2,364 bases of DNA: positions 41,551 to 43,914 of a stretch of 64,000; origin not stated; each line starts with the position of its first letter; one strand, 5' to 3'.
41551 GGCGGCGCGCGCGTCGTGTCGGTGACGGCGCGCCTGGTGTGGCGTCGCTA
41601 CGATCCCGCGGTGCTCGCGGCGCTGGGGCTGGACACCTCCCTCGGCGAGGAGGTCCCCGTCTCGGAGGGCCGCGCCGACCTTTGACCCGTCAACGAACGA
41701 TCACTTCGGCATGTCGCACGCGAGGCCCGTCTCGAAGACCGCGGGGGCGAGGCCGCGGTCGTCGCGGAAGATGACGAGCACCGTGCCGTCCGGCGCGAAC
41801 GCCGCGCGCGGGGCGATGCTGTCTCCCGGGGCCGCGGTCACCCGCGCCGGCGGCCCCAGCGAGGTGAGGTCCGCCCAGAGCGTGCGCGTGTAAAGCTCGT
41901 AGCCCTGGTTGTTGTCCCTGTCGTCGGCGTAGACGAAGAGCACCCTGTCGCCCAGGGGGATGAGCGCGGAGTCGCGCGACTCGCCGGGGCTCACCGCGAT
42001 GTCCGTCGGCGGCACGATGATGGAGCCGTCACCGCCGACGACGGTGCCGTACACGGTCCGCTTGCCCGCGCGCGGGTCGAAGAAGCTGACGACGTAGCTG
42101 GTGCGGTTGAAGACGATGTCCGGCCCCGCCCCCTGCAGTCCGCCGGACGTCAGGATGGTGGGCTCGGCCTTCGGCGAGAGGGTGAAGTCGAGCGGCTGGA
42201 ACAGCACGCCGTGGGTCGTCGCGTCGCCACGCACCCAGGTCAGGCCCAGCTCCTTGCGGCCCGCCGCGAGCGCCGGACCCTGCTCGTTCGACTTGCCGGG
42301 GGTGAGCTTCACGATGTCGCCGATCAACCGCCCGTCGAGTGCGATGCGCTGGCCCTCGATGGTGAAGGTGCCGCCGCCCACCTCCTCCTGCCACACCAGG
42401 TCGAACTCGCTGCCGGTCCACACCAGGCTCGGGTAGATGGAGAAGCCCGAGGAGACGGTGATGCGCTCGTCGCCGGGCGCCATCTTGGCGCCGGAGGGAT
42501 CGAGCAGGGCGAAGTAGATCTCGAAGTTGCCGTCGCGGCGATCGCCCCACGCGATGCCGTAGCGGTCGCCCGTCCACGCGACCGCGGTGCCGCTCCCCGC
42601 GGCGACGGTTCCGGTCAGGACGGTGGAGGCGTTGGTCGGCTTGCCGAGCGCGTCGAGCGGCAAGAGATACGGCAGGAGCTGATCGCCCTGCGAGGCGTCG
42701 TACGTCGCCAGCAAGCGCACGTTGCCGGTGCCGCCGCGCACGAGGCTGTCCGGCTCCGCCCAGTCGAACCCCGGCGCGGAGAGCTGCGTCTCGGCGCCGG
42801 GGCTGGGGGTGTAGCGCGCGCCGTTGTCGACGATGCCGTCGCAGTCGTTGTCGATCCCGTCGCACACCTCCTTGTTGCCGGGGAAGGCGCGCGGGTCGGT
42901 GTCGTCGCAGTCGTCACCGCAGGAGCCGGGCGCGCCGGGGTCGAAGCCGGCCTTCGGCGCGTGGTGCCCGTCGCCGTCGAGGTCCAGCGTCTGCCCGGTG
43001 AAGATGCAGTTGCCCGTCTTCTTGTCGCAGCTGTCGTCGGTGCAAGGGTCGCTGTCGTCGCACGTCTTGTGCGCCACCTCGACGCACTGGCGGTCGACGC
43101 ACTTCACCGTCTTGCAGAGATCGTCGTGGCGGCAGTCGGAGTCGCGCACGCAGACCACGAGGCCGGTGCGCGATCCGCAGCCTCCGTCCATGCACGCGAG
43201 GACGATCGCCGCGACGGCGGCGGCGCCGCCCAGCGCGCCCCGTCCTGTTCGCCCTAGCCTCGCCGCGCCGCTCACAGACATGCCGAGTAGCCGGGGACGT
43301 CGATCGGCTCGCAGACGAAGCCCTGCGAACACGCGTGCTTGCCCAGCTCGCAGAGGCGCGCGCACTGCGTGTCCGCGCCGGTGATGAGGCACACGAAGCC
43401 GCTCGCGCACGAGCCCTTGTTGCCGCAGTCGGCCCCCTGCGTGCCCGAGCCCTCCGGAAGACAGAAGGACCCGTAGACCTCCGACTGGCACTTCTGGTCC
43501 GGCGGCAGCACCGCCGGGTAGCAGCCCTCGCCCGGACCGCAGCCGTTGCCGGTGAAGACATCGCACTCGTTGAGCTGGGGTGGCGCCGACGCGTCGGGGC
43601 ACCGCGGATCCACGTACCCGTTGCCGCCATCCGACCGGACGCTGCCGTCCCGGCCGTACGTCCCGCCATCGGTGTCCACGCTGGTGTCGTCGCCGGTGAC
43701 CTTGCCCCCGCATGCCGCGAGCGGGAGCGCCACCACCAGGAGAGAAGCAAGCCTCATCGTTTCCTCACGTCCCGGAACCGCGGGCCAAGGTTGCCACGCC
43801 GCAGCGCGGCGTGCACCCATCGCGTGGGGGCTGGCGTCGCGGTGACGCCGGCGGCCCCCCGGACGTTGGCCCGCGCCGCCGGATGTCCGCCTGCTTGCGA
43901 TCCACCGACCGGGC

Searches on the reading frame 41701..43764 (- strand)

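Call 26: search_protein_families(library=pfam, proteins=[window:41701-43764:-], max_evalue=0.001)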
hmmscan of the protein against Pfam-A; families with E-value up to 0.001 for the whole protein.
window:41701-43764:- (687 aa): 2 families
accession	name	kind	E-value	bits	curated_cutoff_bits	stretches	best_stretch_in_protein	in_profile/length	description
PF11617.13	Cu-binding_MopE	-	2.6e-10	40.8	27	1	285-313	1-29/30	Putative metal-binding motif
PF00526.23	Dicty_CTDC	-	1e-05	25.6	27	1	234-256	1-22/24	Dictyostelium (slime mold) repeat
